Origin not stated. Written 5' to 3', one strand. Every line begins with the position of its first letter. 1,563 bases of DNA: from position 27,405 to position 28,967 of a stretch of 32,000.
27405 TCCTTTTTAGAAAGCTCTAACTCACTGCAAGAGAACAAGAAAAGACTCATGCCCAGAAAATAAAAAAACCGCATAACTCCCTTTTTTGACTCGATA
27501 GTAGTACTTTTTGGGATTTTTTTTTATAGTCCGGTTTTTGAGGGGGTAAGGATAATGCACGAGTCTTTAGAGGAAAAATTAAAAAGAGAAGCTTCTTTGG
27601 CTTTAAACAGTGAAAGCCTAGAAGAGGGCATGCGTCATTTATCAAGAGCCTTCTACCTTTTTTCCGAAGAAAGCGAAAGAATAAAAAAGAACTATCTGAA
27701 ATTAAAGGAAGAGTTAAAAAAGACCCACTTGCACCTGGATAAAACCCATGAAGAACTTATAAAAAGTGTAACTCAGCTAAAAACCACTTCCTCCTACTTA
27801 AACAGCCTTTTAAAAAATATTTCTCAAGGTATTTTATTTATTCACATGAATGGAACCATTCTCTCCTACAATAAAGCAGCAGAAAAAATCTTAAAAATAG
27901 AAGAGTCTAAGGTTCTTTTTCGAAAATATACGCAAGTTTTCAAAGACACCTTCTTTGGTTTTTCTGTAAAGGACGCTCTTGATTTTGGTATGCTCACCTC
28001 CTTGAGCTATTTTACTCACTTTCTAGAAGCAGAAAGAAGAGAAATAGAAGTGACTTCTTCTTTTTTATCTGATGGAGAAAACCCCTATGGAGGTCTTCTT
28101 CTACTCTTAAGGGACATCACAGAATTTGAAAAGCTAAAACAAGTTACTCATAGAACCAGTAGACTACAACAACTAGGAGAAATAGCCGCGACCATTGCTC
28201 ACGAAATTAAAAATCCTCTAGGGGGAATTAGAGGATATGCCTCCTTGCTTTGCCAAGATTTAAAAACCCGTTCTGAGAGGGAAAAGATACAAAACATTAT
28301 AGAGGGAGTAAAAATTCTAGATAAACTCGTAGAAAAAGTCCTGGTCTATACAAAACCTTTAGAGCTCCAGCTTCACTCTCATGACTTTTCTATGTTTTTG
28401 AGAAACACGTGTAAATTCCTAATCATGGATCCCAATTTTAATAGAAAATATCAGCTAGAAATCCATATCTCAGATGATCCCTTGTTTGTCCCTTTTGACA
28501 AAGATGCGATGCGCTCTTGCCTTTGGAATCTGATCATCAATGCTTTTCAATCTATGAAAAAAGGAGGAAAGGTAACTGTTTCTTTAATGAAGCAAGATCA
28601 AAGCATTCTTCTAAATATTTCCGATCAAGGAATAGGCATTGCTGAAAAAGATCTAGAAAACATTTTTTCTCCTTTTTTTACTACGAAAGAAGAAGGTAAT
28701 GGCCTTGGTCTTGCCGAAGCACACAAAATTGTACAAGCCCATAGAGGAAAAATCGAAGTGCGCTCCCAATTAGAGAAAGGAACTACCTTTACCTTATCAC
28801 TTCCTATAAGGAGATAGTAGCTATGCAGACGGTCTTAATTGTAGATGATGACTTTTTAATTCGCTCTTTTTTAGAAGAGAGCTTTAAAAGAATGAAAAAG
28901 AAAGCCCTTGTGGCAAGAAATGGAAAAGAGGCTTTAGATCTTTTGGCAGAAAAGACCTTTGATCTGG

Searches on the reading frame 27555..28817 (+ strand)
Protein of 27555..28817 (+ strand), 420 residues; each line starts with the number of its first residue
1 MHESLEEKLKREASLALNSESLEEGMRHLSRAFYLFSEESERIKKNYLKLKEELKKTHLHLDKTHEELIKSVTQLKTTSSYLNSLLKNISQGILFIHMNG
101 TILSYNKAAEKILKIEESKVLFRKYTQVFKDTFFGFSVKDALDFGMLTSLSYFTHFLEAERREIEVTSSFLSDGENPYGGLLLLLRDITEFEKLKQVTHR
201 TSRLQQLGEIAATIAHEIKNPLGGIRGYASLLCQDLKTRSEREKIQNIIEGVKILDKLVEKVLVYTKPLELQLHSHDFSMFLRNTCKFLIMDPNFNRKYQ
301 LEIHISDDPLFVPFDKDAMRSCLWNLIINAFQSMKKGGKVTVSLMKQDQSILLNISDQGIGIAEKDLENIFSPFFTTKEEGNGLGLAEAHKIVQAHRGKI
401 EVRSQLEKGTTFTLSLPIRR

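Call 8: search_protein_families(library=pfam, proteins=[window:27555-28817:+], max_evalue=0.01)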
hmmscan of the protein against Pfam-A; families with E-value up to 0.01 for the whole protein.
window:27555-28817:+ (420 aa): 5 families
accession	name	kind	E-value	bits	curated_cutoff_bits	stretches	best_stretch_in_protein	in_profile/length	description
PF02518.31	HATPase_c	-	4.5e-25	88.7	26.4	1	315-419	2-110/111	Histidine kinase-, DNA gyrase B-, and HSP90-like ATPase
PF00512.31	HisKA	-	7e-13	48.9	26.9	1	207-267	2-62/66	His Kinase A (phospho-acceptor) domain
PF13426.13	PAS_9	-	0.00022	21.9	27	1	91-190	2-103/103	PAS domain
PF14501.12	HATPase_c_5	-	0.00022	21.5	22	1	321-405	8-91/102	GHKL domain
PF13188.13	PAS_8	-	0.0056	17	21.8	0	82-120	3-43/65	PAS domain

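Call 18: find_related_loci(query=window:27555-28817:+, collection=genome_contigs, flank=10000)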
Query window:27555-28817:+ (420 aa) in genome_contigs; peptide patterns used: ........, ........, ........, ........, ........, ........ (x = any residue, [..] = any of these).
346 stretches matched a pattern; 79 encode a relative of the query (tblastn E <= 1e-3); 79 distinct loci.
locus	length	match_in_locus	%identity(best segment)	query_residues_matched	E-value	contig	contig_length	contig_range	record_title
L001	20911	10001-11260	83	1-420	0e+0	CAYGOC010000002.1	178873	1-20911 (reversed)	MAG TPA_asm: uncultured bacterium isolate ERP117304_co1_108 genome assembly, contig: NODE_95_length_178873_cov_17.983430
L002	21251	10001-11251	45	1-420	9e-126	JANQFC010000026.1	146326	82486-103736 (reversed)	MAG: Chlamydiales bacterium isolate PL23a_bin.60 k99_1532505, whole genome shotgun sequence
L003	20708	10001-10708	36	191-418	6e-42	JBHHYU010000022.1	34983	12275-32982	MAG: Candidatus Binatia bacterium isolate Maj_2_bin.31 NODE_440_length_34983_cov_12.244646, whole genome shotgun sequenc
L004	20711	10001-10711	35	191-419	2e-40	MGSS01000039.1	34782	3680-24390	MAG: Deltaproteobacteria bacterium RIFCSPLOWO2_12_FULL_60_19 rifcsplowo2_12_scaffold_1795, whole genome shotgun sequence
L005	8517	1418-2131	37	191-420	6e-39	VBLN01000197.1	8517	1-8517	MAG: Deltaproteobacteria bacterium isolate DP_36 14_1009_16_40cm_scaffold_78203, whole genome shotgun sequence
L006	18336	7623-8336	36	191-420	4e-38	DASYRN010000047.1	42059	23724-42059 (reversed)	MAG TPA_asm: Candidatus Binatia bacterium isolate SMAG_U4512 k141_3560884, whole genome shotgun sequence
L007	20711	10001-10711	34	191-419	7e-38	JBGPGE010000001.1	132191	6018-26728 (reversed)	MAG: Candidatus Binatia bacterium isolate OBJ_0618_7090110_5 k141_5195070_length_132191_cov_35.2774, whole genome shotgu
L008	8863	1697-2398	35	190-418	8e-38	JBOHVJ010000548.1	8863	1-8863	MAG: Candidatus Binatia bacterium isolate M3-S_metawrap_bin.153 k127_662139, whole genome shotgun sequence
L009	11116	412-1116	35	191-417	1e-35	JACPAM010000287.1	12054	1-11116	MAG: Deltaproteobacteria bacterium isolate NC_groundwater_231_Ag_S-0.2um_58_12 S5_GD2017_2_S2_scaffold_3882, whole genom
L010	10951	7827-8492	34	200-417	1e-32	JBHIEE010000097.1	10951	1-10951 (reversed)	MAG: Candidatus Aminicenantia bacterium isolate b3.sp2_bin.19 NODE_1989_length_10951_cov_5.514868, whole genome shotgun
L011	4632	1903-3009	27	76-417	6e-31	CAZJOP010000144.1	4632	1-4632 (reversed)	MAG TPA_asm: uncultured Syntrophorhabdaceae bacterium isolate binchicken_co14_240 genome assembly, contig: NODE_19243_le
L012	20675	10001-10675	31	201-417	3e-29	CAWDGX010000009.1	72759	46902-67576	MAG: uncultured Ignavibacteriaceae bacterium isolate MFD03804.bin.2.117 genome assembly, contig: contig_24922, whole gen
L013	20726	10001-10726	30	180-420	6e-29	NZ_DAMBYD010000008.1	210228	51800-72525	MAG: Aminipila sp. isolate CTOTU49424 NODE_20_length_210228_cov_7.917644, whole genome shotgun sequence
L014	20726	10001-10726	30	180-420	1e-27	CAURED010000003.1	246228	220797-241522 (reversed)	MAG TPA_asm: uncultured Aminipila sp. isolate ERR9968768_bin.3_MetaWRAP_v1.3_MAG genome assembly, contig: ERZ21616018.33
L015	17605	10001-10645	36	213-417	2e-27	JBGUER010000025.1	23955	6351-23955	MAG: Clostridiaceae bacterium isolate DXN-07 NODE_25_length_23955_cov_4.306056, whole genome shotgun sequence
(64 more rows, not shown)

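Call 23: search_protein_families(library=pfam, proteins=[L001:1906-2862:-, L001:3062-4090:-, L001:4217-4582:+, L001:4644-5174:+, L001:5665-6816:+, L001:7438-8508:-, L001:8799-9533:-, L001:1420-1842:+, L001:618-1319:-], max_evalue=0.01)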
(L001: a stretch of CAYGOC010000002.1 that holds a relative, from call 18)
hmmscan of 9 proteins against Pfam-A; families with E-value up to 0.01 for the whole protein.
L001:1906-2862:- (318 aa): 0 families

L001:3062-4090:- (342 aa): 2 families
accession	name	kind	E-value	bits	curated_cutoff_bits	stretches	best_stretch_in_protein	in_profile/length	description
PF02517.21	Rce1-like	-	1.4e-20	73.8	22.4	1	220-315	9-92/93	Type II CAAX prenyl endopeptidase Rce1-like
PF18935.5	DUF5683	-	0.00016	22.1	26.7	1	72-151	3-85/151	Family of unknown function (DUF5683)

L001:4217-4582:+ (121 aa): 0 families

L001:4644-5174:+ (176 aa): 0 families

L001:5665-6816:+ (383 aa): 9 families
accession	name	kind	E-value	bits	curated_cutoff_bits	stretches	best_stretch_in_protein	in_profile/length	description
PF13635.12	DUF4143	-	6.3e-34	117.5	28.1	1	175-326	6-159/160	Domain of unknown function (DUF4143)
PF13173.12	AAA_14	-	2e-19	70.3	27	1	15-133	4-128/129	AAA domain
PF25199.1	nSTAND_NTPase5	-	0.0002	21.7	34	1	13-101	41-131/145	Novel STAND NTPase 5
PF07728.20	AAA_5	-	0.00022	21.7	22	0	16-94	2-94/139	AAA domain (dynein-related subfamily)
PF24389.1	ORC-CDC6-like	-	0.0014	17.9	27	1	3-36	24-55/571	ORC-CDC6-like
PF08378.17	NERD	-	0.0019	19.1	22.1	1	300-342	28-71/111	Nuclease-related domain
PF08279.18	HTH_11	-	0.0041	17.4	25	1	196-232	13-44/55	HTH domain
PF13401.12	AAA_22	-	0.0062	17.3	27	0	68-103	85-123/130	AAA domain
PF13191.12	AAA_16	-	0.0097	16.9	32.6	0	3-35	14-46/167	AAA ATPase domain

L001:7438-8508:- (356 aa): 2 families
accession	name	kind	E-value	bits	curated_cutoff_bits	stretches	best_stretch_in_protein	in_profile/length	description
PF06250.17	YhcG_C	-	7.7e-67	224.5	32.5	1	176-331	2-157/157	YhcG PDDEXK nuclease domain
PF17761.7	DUF1016_N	-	3.5e-37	128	32.8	1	20-154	2-137/137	DUF1016 N-terminal domain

L001:8799-9533:- (244 aa): 1 family
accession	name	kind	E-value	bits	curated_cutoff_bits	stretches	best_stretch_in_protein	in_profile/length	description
PF02498.22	Bro-N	-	7.4e-09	36.6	25.6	1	20-114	2-92/96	BRO family, N-terminal domain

L001:1420-1842:+ (140 aa): 1 family
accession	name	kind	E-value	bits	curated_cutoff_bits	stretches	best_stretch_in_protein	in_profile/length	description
PF19579.4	FtsL_2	-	0.0008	19.7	24.6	1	13-54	24-65/100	Bacteriodetes cell division protein (FtsL-like)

L001:618-1319:- (233 aa): 4 families
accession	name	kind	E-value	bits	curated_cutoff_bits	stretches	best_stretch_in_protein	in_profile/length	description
PF13419.12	HAD_2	-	6.4e-24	85.5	23.8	1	11-185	2-167/178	Haloacid dehalogenase-like hydrolase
PF00702.32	Hydrolase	-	1.5e-18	68.3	26.4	1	8-186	2-187/191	haloacid dehalogenase-like hydrolase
PF12710.13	HAD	-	0.002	19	27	1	11-132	2-120/189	haloacid dehalogenase-like hydrolase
PF13344.12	Hydrolase_6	-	0.0045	17.4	27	0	98-131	15-48/101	Haloacid dehalogenase-like hydrolase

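Call 32: find_homologous_proteins(query=window:27555-28817:+, max_evalue=1e-60)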
Query window:27555-28817:+ (420 aa): 563 proteins with E <= 1e-60 among 8000 candidates; the best 120 are listed.
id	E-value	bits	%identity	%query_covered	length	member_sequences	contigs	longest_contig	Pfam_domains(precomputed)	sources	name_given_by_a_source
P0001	1.1e-269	912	100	100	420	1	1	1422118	PF02518.32,PF00512.32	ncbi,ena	-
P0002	2.9e-225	766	83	100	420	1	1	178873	PF02518.32,PF00512.32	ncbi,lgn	-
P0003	1.2e-165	570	61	100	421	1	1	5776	PF13426.14,PF02518.32,PF00512.32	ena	-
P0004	3.5e-158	545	59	100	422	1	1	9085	PF02518.32,PF00512.32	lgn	-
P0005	5.7e-138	479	52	100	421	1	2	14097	PF13426.14,PF02518.32,PF00512.32,PF00989.32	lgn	-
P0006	8.4e-135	468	50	100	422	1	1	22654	PF13426.14,PF02518.32,PF00512.32,PF00989.32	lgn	-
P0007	2.1e-132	460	52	97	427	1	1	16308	PF13426.14,PF02518.32,PF00512.32,PF00989.32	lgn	-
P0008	3.9e-131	456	50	99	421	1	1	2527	PF13426.14,PF02518.32,PF00512.32,PF00989.32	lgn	-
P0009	6.0e-130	452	51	99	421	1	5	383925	PF13426.14,PF02518.32,PF00512.32,PF00989.32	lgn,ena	-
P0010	9.8e-129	448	49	99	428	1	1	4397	PF02518.32,PF00512.32,PF00989.32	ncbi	-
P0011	1.0e-126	441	49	100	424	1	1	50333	PF02518.32,PF00512.32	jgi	jgi:signal transduction histidine kinase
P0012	1.2e-126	441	51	95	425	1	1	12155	PF02518.32,PF00512.32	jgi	jgi:PAS domain S-box-containing protein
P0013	4.2e-126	439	53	93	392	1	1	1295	PF02518.32,PF00512.32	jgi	jgi:PAS domain S-box-containing protein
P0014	2.6e-125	437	48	96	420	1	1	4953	PF02518.32,PF00512.32,PF00989.32,PF13589.13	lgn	-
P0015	5.3e-125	436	49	99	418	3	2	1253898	PF02518.32,PF00512.32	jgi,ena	-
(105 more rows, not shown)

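Call 33: find_encoding_contigs(protein=P0001, flank=10000, max_places=2)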
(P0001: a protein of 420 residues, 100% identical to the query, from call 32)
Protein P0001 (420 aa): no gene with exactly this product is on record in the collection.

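Call 34: find_encoding_contigs(protein=P0004, flank=10000, max_places=2)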
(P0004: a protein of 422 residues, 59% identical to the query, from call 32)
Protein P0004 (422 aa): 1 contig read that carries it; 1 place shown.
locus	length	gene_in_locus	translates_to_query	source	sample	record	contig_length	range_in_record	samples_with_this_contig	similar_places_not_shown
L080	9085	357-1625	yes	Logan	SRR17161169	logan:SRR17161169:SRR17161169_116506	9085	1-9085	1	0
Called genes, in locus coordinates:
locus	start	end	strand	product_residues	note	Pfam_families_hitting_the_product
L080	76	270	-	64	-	-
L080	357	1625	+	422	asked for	PF00512:HisKA, PF02518:HATPase_c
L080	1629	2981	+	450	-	PF00072:Response_reg, PF00158:Sigma54_activat, PF14532:Sigma54_activ_2, PF07728:AAA_5 (weak), PF25601:AAA_lid_14, PF02954:HTH_8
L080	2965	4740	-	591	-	PF01973:MptE-like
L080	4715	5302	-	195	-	-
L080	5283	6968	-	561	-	PF01973:MptE-like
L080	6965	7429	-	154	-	PF13588:HSDR_N_2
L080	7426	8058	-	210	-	PF02482:Ribosomal_S30AE, PF16321:Ribosom_S30AE_C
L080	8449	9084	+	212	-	?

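Call 35: find_encoding_contigs(protein=P0003, flank=10000, max_places=2)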
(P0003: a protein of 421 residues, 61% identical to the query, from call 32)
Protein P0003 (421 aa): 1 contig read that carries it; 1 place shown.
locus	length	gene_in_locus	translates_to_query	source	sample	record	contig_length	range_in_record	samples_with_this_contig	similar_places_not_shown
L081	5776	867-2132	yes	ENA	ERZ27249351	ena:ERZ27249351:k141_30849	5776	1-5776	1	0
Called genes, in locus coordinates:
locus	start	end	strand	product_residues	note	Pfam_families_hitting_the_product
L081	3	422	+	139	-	?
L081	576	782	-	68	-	-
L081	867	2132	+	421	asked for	PF13426:PAS_9 (weak), PF00512:HisKA, PF02518:HATPase_c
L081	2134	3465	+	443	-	PF00072:Response_reg, PF00158:Sigma54_activat, PF14532:Sigma54_activ_2, PF07728:AAA_5 (weak), PF25601:AAA_lid_14, PF02954:HTH_8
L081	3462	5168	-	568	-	PF01973:MptE-like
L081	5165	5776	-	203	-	?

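Call 52: list_cluster_members(proteins=[P0001, P0002, P0003, P0121])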
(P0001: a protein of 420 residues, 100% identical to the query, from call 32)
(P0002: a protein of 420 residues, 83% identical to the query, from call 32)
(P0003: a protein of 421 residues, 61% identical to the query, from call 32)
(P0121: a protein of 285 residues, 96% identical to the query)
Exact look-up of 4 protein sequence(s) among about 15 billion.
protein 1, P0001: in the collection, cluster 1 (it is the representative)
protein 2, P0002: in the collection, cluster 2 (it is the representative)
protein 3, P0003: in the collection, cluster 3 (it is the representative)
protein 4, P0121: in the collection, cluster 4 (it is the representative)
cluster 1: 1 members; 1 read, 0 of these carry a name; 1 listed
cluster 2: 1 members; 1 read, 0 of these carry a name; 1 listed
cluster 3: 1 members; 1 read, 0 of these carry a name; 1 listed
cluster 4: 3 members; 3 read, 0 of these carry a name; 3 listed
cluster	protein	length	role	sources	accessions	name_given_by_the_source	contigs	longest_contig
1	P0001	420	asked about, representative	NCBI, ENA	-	-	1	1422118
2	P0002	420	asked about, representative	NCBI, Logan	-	-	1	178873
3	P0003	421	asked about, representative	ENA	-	-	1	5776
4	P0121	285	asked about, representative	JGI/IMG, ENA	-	-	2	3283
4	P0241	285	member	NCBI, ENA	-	-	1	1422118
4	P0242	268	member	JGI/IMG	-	-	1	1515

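Call 61: search_protein_families(library=padloc, proteins=[L001:7438-8508:-, L001:8799-9533:-, L001:5665-6816:+, L001:4217-4582:+, L001:4644-5174:+], max_evalue=0.001)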
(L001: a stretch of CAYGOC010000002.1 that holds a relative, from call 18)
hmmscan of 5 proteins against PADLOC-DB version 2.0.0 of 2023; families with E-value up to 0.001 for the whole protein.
L001:7438-8508:- (356 aa): 27 families (the best 25 are shown)
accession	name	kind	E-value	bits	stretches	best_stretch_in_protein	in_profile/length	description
PDLC04795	PDC-S02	-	6.7e-141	467.6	1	6-342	16-352/357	-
PDLC04831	PDC-S02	-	1.5e-138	460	1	9-343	7-340/346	-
PDLC04810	PDC-S02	-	9.6e-135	447.4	1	9-342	7-352/355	-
PDLC04803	PDC-S02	-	5.8e-97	322.5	1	79-339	8-263/269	-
PDLC04807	PDC-S02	-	2.5e-86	288.1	1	10-336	10-331/351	-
PDLC04826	PDC-S02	-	3e-79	263.8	1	11-218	9-217/222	-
PDLC04813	PDC-S02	-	8e-73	242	1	172-342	2-170/175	-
PDLC04822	PDC-S02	-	9.6e-70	233.5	1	13-299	10-293/294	-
PDLC04804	PDC-S02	-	1.7e-55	185.8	1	11-192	9-192/203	-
PDLC04811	PDC-S02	-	2.8e-55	184.8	1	11-168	10-168/172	-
PDLC04798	PDC-S02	-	7.2e-55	184.5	1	179-341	52-214/222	-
PDLC04827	PDC-S02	-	9.9e-53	177.1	1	10-229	7-230/234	-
PDLC04820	PDC-S02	-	3.2e-46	155.9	1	13-317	26-305/332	-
PDLC01464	PD_DExK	-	3e-43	145.2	2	135-251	24-126/126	"CAS-I,CAS-II,CAS-III,CAS-IV,CAS-V,CAS-VI; associated"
PDLC04800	PDC-S02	-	1.2e-37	127.2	1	10-126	8-125/129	-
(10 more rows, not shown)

L001:8799-9533:- (244 aa): 3 families
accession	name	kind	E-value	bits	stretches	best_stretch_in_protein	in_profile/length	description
PDLC04920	PDC-S13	-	1.1e-104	347.8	1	8-242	3-237/286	-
PDLC04841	PDC-S04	-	2e-18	65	1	10-114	5-112/292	-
PDLC04919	PDC-S13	-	1.2e-05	22.7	1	157-236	144-224/281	-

L001:5665-6816:+ (383 aa): 7 families
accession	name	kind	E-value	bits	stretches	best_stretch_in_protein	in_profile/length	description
PDLC04790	PDC-S01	-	4.3e-48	162.1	2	162-353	200-394/422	-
PDLC04789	PDC-S01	-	3.7e-42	142.7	1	12-348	16-359/375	-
PDLC04787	PDC-S01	-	4e-27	93.1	1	17-376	31-408/412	-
PDLC04791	PDC-S01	-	6.3e-23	79.1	1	5-353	11-375/395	-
PDLC04786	PDC-S01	-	8.1e-14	49.2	1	245-338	304-398/439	-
PDLC04788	PDC-S01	-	9.5e-12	42.5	1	246-357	296-410/448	-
PDLC04792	PDC-S01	-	2.8e-10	37.4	1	247-332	305-390/452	-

L001:4217-4582:+ (121 aa): 0 families

L001:4644-5174:+ (176 aa): 0 families

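Call 63: find_encoding_contigs(protein=P0005, flank=10000, max_places=2)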
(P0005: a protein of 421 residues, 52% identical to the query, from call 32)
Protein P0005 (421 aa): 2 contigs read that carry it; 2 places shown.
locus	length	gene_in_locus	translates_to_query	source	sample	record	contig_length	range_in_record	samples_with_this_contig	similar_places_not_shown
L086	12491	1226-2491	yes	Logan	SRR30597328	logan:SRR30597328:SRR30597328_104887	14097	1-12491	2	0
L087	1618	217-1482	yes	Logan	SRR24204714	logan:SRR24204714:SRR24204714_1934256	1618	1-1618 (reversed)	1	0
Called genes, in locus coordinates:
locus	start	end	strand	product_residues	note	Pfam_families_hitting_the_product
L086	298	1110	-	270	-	-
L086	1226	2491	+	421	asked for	PF00989:PAS (weak), PF13426:PAS_9, PF00512:HisKA, PF02518:HATPase_c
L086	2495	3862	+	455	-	PF00072:Response_reg, PF00158:Sigma54_activat, PF14532:Sigma54_activ_2, PF07728:AAA_5 (weak), PF25601:AAA_lid_14, PF02954:HTH_8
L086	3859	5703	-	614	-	PF01973:MptE-like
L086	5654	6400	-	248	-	-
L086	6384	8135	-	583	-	PF01973:MptE-like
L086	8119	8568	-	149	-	PF13588:HSDR_N_2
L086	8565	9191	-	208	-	PF02482:Ribosomal_S30AE, PF16321:Ribosom_S30AE_C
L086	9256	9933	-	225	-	PF03407:Nucleotid_trans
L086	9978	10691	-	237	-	PF04991:LicD (weak)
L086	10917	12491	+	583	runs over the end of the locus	-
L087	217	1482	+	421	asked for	PF00989:PAS (weak), PF13426:PAS_9, PF00512:HisKA, PF02518:HATPase_c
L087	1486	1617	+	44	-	?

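Call 64: find_encoding_contigs(protein=P0007, flank=10000, max_places=2)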
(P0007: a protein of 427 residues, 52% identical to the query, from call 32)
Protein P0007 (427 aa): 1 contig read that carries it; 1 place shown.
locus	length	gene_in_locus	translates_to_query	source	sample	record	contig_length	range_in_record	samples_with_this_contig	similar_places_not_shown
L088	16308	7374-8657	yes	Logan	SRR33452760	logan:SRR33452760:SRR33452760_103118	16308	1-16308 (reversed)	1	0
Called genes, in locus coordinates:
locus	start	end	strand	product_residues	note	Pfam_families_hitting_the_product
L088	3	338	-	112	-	?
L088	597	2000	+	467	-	PF04972:BON, PF00924:MS_channel_2nd, PF21082:MS_channel_3rd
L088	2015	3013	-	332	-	PF01636:APH, PF01633:Choline_kinase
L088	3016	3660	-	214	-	PF00132:Hexapep, PF14602:Hexapep_2 (weak)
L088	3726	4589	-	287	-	PF13489:Methyltransf_23, PF02353:CMAS (faint), PF01209:Ubie_methyltran, PF05175:MTS, PF13847:Methyltransf_31, PF08241:Methyltransf_11, PF08242:Methyltransf_12, PF13649:Methyltransf_25, +1 more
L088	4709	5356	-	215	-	PF00300:His_Phos_1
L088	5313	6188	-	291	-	PF00106:adh_short, PF08659:KR, PF13460:NAD_binding_10 (weak), PF13561:adh_short_C2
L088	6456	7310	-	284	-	-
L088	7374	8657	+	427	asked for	PF00989:PAS (faint), PF13426:PAS_9 (weak), PF00512:HisKA, PF02518:HATPase_c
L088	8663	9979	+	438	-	PF00072:Response_reg, PF00158:Sigma54_activat, PF01078:Mg_chelatase (faint), PF14532:Sigma54_activ_2, PF07728:AAA_5, PF25601:AAA_lid_14, PF02954:HTH_8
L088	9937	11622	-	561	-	PF01973:MptE-like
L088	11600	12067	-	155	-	PF07661:MORN_2 (faint)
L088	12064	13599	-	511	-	PF01973:MptE-like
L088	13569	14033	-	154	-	PF13588:HSDR_N_2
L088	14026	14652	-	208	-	PF02482:Ribosomal_S30AE, PF16321:Ribosom_S30AE_C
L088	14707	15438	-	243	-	PF04991:LicD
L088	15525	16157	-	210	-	PF01427:Peptidase_M15, PF02557:VanY (faint)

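Call 72: search_protein_families(library=pfam, proteins=[L002:5191-8715:-, L002:9129-9959:-, L088:5313-6188:-], max_evalue=0.1)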
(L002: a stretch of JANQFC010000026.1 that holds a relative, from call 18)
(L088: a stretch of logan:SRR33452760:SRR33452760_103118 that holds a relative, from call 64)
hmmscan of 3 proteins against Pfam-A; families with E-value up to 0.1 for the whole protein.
L002:5191-8715:- (1174 aa): 17 families
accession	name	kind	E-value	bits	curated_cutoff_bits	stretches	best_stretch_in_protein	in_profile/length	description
PF01855.24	POR_N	-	3.1e-79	266.4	27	1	18-245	3-228/231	Pyruvate flavodoxin/ferredoxin oxidoreductase, thiamine diP-bdg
PF01558.24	POR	-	2.2e-35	122.8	27.4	1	425-606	1-170/173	Pyruvate ferredoxin/flavodoxin oxidoreductase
PF10371.14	EKR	-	1.1e-16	60.8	27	1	628-677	6-55/55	Domain of unknown function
PF17147.9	PFOR_II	-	8.2e-13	49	27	1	269-372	1-100/102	Pyruvate:ferredoxin oxidoreductase core domain II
PF02775.26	TPP_enzyme_C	-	1.4e-08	35.2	21.9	1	957-1068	47-150/151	Thiamine pyrophosphate enzyme, C-terminal TPP binding domain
PF12838.12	Fer4_7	-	3.2e-08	34.3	27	1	687-756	1-50/52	4Fe-4S dicluster domain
PF13183.11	Fer4_8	-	2.1e-07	31.8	27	1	686-756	3-66/68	4Fe-4S dicluster domain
PF00037.32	Fer4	-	3e-07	30.4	21.1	2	682-704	2-24/24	4Fe-4S binding domain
PF14697.11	Fer4_21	-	3.6e-06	27.4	35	2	686-702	6-56/59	4Fe-4S dicluster domain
PF13237.11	Fer4_10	-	4.4e-06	27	25.5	2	739-763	4-22/53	4Fe-4S dicluster domain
PF12837.12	Fer4_6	-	2.6e-05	24.4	25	1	681-703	2-24/24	4Fe-4S binding domain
PF13187.11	Fer4_9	-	3.5e-05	24.2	27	2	687-756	1-49/52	4Fe-4S dicluster domain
PF12797.12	Fer4_2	-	9.9e-05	22.5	24.5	2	685-699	7-21/22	4Fe-4S binding domain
PF13484.11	Fer4_16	-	0.00011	23.4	30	1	687-756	1-65/66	4Fe-4S double cluster binding domain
PF13534.11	Fer4_17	-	0.00017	22.5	22.2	1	686-700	44-58/61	4Fe-4S dicluster domain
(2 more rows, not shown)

L002:9129-9959:- (276 aa): 2 families
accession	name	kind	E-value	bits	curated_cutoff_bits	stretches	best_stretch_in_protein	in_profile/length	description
PF08291.16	Peptidase_M15_3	-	3.6e-05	24.3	23.2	1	119-181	19-83/108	Peptidase M15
PF05951.18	Peptidase_M15_2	-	0.00021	21.5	27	1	122-182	56-120/153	Bacterial protein of unknown function (DUF882)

L088:5313-6188:- (291 aa): 12 families
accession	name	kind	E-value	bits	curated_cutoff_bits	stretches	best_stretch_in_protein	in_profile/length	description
PF13561.12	adh_short_C2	-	1.8e-68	231.1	27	1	48-280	1-234/236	Enoyl-(Acyl carrier protein) reductase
PF00106.31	adh_short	-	4e-62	209.6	26.6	1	42-231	1-189/195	short chain dehydrogenase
PF08659.16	KR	-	1.1e-18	68.2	22.6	1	44-202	3-160/180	KR domain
PF13460.12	NAD_binding_10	-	9.2e-06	26.1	27.2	1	48-180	1-101/184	NAD(P)H-binding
PF01370.27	Epimerase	-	7e-05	22.8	20.9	1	44-180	1-120/240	NAD dependent epimerase/dehydratase family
PF02719.21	Polysacc_synt_2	-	0.00012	21.8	20.2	1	44-225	1-172/293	Polysaccharide biosynthesis protein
PF08643.16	DUF1776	-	0.00046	20.1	25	1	128-225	102-200/294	Fungal family of unknown function (DUF1776)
PF02737.24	3HCDH_N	-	0.0011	19.4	22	1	52-92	9-49/180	3-hydroxyacyl-CoA dehydrogenase, NAD binding domain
PF01073.25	3Beta_HSD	-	0.0014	18.1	22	1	45-161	1-104/280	3-beta hydroxysteroid dehydrogenase/isomerase family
PF13380.12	CoA_binding_2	-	0.019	15.8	22.8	0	38-112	25-102/116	CoA binding domain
PF02875.26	Mur_ligase_C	-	0.086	14.1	28.4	0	35-122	31-121/127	Mur ligase, glutamate ligase domain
PF00215.30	OMPdecase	-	0.099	13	27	0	9-86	147-219/221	Orotidine 5'-phosphate decarboxylase / HUMPS family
